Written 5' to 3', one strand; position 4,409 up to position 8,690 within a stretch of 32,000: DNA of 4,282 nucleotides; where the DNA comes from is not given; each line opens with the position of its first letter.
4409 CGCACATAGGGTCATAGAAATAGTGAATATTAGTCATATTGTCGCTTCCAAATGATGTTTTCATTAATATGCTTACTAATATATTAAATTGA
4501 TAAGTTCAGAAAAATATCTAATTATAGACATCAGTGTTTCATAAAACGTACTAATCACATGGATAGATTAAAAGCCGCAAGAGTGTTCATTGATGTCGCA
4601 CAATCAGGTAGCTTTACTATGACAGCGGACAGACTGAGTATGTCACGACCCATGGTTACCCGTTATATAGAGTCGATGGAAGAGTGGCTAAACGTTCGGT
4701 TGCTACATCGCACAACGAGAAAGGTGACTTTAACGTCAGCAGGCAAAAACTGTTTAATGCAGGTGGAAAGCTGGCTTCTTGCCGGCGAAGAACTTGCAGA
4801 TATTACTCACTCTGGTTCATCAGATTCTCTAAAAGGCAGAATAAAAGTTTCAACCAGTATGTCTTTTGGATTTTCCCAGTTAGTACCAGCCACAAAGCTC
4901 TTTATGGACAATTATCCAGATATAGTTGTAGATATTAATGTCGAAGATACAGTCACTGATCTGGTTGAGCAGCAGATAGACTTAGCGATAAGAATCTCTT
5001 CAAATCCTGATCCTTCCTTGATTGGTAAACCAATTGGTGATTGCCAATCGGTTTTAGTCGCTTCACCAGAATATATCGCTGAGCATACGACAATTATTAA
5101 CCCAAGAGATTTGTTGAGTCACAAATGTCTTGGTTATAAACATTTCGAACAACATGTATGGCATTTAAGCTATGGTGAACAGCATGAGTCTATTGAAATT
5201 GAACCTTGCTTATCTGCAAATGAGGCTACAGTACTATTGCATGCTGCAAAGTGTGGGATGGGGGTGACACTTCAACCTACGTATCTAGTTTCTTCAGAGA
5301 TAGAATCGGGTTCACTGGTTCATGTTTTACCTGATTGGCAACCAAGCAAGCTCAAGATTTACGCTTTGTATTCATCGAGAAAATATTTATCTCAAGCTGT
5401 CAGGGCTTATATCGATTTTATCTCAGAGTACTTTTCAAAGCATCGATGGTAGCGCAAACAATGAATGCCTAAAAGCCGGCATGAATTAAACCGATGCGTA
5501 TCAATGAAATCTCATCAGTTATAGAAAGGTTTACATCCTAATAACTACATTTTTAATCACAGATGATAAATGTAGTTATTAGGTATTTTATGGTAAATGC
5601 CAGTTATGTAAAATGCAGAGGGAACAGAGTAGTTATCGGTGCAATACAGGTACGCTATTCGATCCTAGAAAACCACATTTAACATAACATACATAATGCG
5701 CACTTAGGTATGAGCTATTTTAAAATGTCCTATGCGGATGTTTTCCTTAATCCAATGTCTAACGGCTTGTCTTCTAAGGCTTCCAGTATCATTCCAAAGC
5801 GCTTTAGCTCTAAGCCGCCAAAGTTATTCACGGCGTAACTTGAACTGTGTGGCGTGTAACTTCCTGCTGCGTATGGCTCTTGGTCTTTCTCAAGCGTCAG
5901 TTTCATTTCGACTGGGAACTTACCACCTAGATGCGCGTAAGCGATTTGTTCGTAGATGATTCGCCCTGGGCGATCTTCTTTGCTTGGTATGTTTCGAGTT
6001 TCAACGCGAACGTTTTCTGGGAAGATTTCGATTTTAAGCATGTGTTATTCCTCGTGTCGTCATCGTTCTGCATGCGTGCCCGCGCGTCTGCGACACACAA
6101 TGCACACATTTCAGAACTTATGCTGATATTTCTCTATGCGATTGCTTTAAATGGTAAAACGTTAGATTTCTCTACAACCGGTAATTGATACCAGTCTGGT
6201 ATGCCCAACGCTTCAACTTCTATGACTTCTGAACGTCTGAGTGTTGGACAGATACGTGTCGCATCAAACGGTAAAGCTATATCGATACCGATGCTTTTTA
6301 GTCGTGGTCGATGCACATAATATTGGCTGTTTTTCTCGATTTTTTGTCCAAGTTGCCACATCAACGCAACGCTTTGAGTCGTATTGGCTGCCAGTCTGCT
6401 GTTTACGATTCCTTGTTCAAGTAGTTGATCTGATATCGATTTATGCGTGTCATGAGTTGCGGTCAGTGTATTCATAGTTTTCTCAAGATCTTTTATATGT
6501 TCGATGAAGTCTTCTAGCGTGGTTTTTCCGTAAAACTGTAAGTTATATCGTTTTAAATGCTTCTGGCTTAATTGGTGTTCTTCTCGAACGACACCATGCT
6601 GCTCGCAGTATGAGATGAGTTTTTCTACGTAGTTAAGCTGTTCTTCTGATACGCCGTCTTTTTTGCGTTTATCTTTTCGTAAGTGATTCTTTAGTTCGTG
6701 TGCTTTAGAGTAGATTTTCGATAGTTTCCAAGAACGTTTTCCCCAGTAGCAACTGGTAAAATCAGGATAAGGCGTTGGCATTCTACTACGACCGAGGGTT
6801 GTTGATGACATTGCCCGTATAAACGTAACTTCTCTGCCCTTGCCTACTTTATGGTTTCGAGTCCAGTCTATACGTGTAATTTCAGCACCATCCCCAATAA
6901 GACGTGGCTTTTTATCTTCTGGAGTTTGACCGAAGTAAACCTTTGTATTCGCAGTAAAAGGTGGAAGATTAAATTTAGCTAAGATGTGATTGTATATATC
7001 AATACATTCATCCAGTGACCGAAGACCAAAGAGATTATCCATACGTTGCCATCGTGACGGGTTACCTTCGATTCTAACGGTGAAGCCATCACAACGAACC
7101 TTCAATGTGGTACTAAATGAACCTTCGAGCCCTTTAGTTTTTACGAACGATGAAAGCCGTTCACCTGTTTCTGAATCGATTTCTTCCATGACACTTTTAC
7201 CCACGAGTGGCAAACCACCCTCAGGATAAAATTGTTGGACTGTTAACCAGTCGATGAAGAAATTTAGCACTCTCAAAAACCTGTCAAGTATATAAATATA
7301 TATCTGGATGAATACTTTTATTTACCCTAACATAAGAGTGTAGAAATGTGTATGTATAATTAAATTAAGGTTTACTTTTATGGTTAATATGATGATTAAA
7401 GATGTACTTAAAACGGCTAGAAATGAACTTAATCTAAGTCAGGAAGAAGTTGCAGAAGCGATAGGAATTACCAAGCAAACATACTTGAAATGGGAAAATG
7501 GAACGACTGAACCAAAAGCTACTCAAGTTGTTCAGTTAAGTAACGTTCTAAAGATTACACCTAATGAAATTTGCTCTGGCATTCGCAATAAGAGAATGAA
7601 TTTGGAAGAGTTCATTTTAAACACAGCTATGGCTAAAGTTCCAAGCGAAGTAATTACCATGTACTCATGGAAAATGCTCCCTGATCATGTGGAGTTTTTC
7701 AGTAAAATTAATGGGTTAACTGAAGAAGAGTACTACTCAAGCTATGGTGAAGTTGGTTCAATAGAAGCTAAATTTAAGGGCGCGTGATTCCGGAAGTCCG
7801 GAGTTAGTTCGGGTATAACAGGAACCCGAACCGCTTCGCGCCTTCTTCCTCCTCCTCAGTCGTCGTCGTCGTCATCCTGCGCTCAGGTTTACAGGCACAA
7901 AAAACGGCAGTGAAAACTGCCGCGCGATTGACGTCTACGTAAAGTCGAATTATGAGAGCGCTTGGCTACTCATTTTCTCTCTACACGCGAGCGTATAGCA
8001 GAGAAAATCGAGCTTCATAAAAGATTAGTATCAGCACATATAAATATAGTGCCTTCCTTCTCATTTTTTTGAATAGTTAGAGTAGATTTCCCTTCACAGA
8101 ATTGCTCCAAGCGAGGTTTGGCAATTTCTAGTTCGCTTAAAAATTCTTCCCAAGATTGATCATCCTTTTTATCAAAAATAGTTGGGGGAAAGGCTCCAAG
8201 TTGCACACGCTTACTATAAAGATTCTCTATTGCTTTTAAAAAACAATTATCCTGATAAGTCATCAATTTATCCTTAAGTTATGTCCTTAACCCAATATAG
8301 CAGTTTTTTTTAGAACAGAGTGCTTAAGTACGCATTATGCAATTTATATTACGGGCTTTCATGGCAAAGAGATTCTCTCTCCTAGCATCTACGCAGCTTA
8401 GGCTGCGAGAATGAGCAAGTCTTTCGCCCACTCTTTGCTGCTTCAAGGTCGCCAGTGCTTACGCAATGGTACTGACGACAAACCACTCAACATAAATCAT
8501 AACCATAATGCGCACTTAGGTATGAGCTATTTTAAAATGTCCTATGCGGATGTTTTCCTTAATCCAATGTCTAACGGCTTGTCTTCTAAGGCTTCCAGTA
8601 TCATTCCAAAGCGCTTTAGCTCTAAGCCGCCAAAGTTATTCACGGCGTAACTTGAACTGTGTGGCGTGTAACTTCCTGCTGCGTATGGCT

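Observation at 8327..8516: Inverted dif-like sites 130 nt apart can fold into a forked hairpin, suggesting a CTXphi-style single-stranded attP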

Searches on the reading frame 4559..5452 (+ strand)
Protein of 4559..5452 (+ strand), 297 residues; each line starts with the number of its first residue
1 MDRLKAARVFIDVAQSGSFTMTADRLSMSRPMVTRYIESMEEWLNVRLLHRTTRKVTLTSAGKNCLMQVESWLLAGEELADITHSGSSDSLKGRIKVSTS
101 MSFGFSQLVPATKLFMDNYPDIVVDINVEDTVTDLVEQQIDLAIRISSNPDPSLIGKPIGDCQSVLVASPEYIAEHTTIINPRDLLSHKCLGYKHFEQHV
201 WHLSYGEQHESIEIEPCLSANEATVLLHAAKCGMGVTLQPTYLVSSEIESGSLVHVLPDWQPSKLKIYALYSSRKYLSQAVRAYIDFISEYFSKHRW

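Call 25: find_encoding_contigs(protein=window:4559-5452:+, flank=10000, max_places=10)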
Protein window:4559-5452:+ (297 aa): 21 contigs read that carry it; 7 places shown.
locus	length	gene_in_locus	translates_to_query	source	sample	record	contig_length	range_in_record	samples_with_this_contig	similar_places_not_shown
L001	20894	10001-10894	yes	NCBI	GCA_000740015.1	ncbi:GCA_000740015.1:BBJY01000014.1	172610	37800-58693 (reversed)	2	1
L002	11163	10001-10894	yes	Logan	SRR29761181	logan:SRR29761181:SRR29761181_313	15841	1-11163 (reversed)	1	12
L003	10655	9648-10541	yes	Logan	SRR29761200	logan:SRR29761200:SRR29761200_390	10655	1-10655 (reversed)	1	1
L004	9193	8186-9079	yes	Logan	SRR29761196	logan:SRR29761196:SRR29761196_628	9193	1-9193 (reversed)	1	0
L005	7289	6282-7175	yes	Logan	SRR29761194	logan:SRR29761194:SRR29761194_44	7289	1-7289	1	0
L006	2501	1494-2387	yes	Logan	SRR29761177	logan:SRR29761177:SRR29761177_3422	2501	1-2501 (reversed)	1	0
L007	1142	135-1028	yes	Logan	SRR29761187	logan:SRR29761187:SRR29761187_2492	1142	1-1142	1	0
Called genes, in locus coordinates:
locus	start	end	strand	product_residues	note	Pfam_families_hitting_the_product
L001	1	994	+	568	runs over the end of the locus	PF12793:SgrR_N, PF00496:SBP_bac_5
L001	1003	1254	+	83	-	-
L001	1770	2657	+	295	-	PF00126:HTH_1, PF03466:LysR_substrate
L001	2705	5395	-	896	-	PF13380:CoA_binding_2, PF13607:Succ_CoA_lig, PF19045:Ligase_CoA_2 (weak), PF13549:ATP-grasp_5, PF13302:Acetyltransf_3, PF00583:Acetyltransf_1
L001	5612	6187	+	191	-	PF05036:SPOR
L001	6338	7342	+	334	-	PF01820:Dala_Dala_lig_N, PF02222:ATP-grasp (weak), PF02786:CPSase_L_D2 (weak), PF07478:Dala_Dala_lig_C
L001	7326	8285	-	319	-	PF00589:Phage_integrase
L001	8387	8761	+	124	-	PF11782:DUF3319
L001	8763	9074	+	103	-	PF01253:SUI1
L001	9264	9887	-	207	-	-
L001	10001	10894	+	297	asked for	PF00126:HTH_1, PF03466:LysR_substrate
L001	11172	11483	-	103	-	PF02303:Phage_DNA_bind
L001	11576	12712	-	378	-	PF05144:Phage_CRI, PF05155:G2P_X_C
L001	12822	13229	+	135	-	PF12844:HTH_19, PF13443:HTH_26 (faint), PF13560:HTH_31, PF01381:HTH_3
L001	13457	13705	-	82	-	-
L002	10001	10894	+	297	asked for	PF00126:HTH_1, PF03466:LysR_substrate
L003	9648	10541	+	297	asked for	PF00126:HTH_1, PF03466:LysR_substrate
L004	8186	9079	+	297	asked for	PF00126:HTH_1, PF03466:LysR_substrate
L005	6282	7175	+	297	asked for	PF00126:HTH_1, PF03466:LysR_substrate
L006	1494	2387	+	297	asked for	PF00126:HTH_1, PF03466:LysR_substrate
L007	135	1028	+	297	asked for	PF00126:HTH_1, PF03466:LysR_substrate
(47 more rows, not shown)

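Call 69: list_cluster_members(proteins=[window:4559-5452:+, P0001, window:5730-6041:-])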
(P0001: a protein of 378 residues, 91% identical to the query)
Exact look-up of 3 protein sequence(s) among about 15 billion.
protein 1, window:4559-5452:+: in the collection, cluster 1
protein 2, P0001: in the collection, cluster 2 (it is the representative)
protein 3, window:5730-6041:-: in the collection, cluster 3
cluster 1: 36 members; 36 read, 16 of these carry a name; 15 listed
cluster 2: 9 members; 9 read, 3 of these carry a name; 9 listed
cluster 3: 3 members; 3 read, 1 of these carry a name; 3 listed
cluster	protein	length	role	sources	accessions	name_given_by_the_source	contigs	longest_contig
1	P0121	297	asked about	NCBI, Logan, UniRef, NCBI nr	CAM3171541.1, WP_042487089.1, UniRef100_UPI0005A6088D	LysR family transcriptional regulator [Vibrio diazotrophicus] | LysR family transcriptional regulator n=1 Tax=Vibrio diazotrophicus TaxID=685 ...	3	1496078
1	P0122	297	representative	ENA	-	-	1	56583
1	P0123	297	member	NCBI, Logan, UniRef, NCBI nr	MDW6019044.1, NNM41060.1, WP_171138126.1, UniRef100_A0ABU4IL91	LysR family transcriptional regulator [Vibrio plantisponsor] | LysR family transcriptional regulator n=1 Tax=Vibrio plantisponsor TaxID=664643 ...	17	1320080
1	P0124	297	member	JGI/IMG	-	DNA-binding transcriptional LysR family regulator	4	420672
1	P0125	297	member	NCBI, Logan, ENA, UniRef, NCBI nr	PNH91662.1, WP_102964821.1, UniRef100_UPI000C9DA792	LysR family transcriptional regulator [Vibrio diazotrophicus] | LysR family transcriptional regulator n=1 Tax=Vibrio diazotrophicus TaxID=685 ...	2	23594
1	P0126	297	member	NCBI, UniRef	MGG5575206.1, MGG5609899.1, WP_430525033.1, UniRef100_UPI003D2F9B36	LysR family transcriptional regulator [Vibrio diazotrophicus] | LysR family transcriptional regulator n=1 Tax=Vibrio diazotrophicus TaxID=685 ...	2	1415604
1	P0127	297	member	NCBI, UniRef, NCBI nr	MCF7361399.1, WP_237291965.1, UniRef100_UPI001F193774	LysR family transcriptional regulator [Vibrio sp. A1-b2] | LysR family transcriptional regulator n=1 Tax=Vibrio sp. A1-b2 TaxID=2912248 ...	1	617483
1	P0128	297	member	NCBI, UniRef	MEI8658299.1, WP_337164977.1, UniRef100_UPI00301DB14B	LysR family transcriptional regulator [Vibrio sp. Hal054] | LysR family transcriptional regulator n=1 Tax=Vibrio sp. Hal054 TaxID=3035158 ...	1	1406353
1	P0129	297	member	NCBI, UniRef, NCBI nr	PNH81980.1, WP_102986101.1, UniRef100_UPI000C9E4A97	LysR family transcriptional regulator [Vibrio diazotrophicus] | LysR family transcriptional regulator n=1 Tax=Vibrio diazotrophicus TaxID=685 ...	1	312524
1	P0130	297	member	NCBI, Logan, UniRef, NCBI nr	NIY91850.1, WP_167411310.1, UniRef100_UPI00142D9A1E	LysR family transcriptional regulator [Vibrio diazotrophicus] | LysR family transcriptional regulator n=1 Tax=Vibrio diazotrophicus TaxID=685 ...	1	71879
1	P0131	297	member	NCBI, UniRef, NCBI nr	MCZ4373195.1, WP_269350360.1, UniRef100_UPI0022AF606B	LysR family transcriptional regulator [Vibrio diazotrophicus] | LysR family transcriptional regulator n=1 Tax=Vibrio diazotrophicus TaxID=685 ...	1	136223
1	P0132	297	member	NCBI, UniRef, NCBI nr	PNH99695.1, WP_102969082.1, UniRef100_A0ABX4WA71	LysR family transcriptional regulator [Vibrio diazotrophicus] | LysR family transcriptional regulator n=1 Tax=Vibrio diazotrophicus TaxID=685 ...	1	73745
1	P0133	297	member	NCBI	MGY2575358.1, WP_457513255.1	LysR family transcriptional regulator [Vibrio sp. C8]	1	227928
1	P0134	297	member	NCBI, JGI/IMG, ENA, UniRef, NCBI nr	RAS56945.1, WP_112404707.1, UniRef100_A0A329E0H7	LysR family transcriptional regulator [Vibrio diazotrophicus] | LysR family transcriptional regulator n=1 Tax=Vibrio diazotrophicus TaxID=685 ...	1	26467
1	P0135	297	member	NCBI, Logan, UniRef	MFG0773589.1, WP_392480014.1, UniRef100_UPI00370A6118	LysR family transcriptional regulator [Vibrio plantisponsor] | LysR family transcriptional regulator n=1 Tax=Vibrio plantisponsor TaxID=664643 ...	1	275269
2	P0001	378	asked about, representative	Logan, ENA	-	-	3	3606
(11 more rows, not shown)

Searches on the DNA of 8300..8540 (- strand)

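Call 56: search_dna_similar(query=window:8300-8540:-, collection=phages, mode=distant, max_evalue=0.01, max_rows=25)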
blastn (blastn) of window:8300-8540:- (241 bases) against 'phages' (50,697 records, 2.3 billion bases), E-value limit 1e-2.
Records with a match: 52; places in all: 85; records where one place covers at least 80% of the query: 1.
Best place of each record, by identity: 95-99% 3; 80-90% 20; 60-80% 29.
By first word of the organism name: Affertcholeramvirus 36; Vibrio 16.
By host as written in the record: Vibrio cholerae O1 biovar El tor 11; - 5; Vibrio cholerae O1 biovar El Tor 5; Vibrio cholerae O1 El Tor 4; Vibrio cholerae O1 3; Vibrio parahaemolyticus 2; Vibrio anguillarum Ba35 2; Vibrio cholerae 18362 2; and 17 more.
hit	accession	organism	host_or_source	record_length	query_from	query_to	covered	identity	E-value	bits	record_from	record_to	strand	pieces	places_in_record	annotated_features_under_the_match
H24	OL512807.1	Vibrio phage V5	Vibrio parahaemolyticus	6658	22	218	82%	71.9%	4e-17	93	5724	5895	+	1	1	hypothetical protein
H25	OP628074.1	Vibrio phage vB_VpI_FR1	Vibrio parahaemolyticus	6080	21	198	63%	82.8%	2e-20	150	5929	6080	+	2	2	hypothetical protein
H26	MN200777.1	Vibrio phage VAI2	Vibrio anguillarum T265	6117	96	214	49%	81.8%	5e-22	110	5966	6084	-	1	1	hypothetical protein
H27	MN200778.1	Vibrio phage VAI1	Vibrio anguillarum Ba35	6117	96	214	49%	81.8%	5e-22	110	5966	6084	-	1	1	hypothetical protein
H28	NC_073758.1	Vibrio phage VAI1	Vibrio anguillarum Ba35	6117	96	214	49%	81.8%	5e-22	110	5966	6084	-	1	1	hypothetical protein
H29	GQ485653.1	Affertcholeramvirus CTXphi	Vibrio cholerae O1 biovar El tor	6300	18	95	32%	76.3%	4e-5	54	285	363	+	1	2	none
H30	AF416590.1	Affertcholeramvirus CTXphi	Vibrio cholerae JS9803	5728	21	95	31%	79.2%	2e-7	62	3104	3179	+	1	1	attRS sequence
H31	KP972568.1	Vibrio phage pre-CTX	Vibrio cholerae 18362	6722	21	95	31%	79.2%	2e-7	62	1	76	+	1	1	attRS1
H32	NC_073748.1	Vibrio phage pre-CTX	Vibrio cholerae 18362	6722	21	95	31%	79.2%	2e-7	62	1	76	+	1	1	attRS1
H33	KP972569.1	Vibrio phage pre-CTX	Vibrio cholerae 18363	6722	21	95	31%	77.9%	3e-6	57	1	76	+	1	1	attRS1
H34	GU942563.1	Affertcholeramvirus CTXphi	Vibrio cholerae O1 biovar El Tor strain ...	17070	21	95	31%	77.9%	3e-6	57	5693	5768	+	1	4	none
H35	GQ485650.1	Affertcholeramvirus CTXphi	Vibrio cholerae O1 biovar El tor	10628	21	95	31%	76.6%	1e-4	53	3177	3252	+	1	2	none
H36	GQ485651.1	Affertcholeramvirus CTXphi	Vibrio cholerae O1 biovar El tor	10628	21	95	31%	76.6%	1e-4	53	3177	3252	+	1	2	none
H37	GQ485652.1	Affertcholeramvirus CTXphi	Vibrio cholerae O1 biovar El tor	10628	21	95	31%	76.6%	1e-4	53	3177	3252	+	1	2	none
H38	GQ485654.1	Affertcholeramvirus CTXphi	Vibrio cholerae O1 biovar El tor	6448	21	95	31%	76.6%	1e-4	53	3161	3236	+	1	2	none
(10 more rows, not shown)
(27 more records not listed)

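Call 61: get_annotated_region(hit=H31, flank=7000)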
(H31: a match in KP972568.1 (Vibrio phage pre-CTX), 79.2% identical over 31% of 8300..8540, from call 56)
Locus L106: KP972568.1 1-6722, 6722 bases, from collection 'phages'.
description: Vibrio phage pre-CTX, complete genome.
organism: Vibrio phage pre-CTX (NCBI taxid 689414)
taxonomy: Viruses; Monodnaviria; Loebvirae; Hofneiviricota; Faserviricetes; Tubulavirales; Inoviridae; Affertcholeramvirus; Affertcholeramvirus preCTX1
host: Vibrio cholerae 18362; source: -; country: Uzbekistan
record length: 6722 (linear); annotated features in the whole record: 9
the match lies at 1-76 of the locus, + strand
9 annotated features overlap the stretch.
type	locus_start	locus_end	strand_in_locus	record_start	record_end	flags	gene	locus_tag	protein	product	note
misc_recomb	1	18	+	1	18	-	-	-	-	-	attRS1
CDS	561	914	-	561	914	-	-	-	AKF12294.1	RstR-like protein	similar to rstR-like from KJ437638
CDS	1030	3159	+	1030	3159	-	-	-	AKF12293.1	RstA-like protein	similar to rstA-like from DQ288668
CDS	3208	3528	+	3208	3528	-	-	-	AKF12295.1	RstB-like protein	similar to rstB-like from DQ288688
CDS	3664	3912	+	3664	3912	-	cep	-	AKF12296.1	core encoded pilin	Cep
CDS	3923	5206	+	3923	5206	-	orfU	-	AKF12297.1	OrfU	-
CDS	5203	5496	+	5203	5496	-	ace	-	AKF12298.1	accessory cholera enterotoxin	Ace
CDS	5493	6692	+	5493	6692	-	zot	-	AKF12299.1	zonula occludens toxin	Zot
misc_recomb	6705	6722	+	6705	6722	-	-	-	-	-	attRS1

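Call 62: get_annotated_region(hit=H24, flank=7000)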
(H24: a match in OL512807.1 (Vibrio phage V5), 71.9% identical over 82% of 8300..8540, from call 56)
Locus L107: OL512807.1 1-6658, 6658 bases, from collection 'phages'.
description: Vibrio phage V5, complete genome.
organism: Vibrio phage V5 (NCBI taxid 2897410)
taxonomy: Viruses; Monodnaviria; Loebvirae; Hofneiviricota; Faserviricetes; Tubulavirales; Inoviridae
host: Vibrio parahaemolyticus; source: shrimp pond water; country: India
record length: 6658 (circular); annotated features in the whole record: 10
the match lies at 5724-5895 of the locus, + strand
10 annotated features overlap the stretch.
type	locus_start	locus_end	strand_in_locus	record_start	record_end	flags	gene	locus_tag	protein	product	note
CDS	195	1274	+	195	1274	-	-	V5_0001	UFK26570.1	putative RstA-like replication initiator protein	-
CDS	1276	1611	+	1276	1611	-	-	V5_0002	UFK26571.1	putative Rst-like integrase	-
CDS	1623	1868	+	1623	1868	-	-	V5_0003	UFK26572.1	putative ssDNA binding protein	-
CDS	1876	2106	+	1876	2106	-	-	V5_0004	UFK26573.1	putative major coat protein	-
CDS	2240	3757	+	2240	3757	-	-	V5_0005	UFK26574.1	hypothetical protein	-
CDS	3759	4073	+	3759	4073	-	-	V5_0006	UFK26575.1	putative minor coat protein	-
CDS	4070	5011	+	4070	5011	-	-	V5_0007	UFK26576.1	putative zona occludens toxin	-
CDS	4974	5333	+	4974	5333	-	-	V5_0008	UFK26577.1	hypothetical protein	-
CDS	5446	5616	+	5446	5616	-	-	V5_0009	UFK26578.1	hypothetical protein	-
CDS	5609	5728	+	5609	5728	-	-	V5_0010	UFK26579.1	hypothetical protein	-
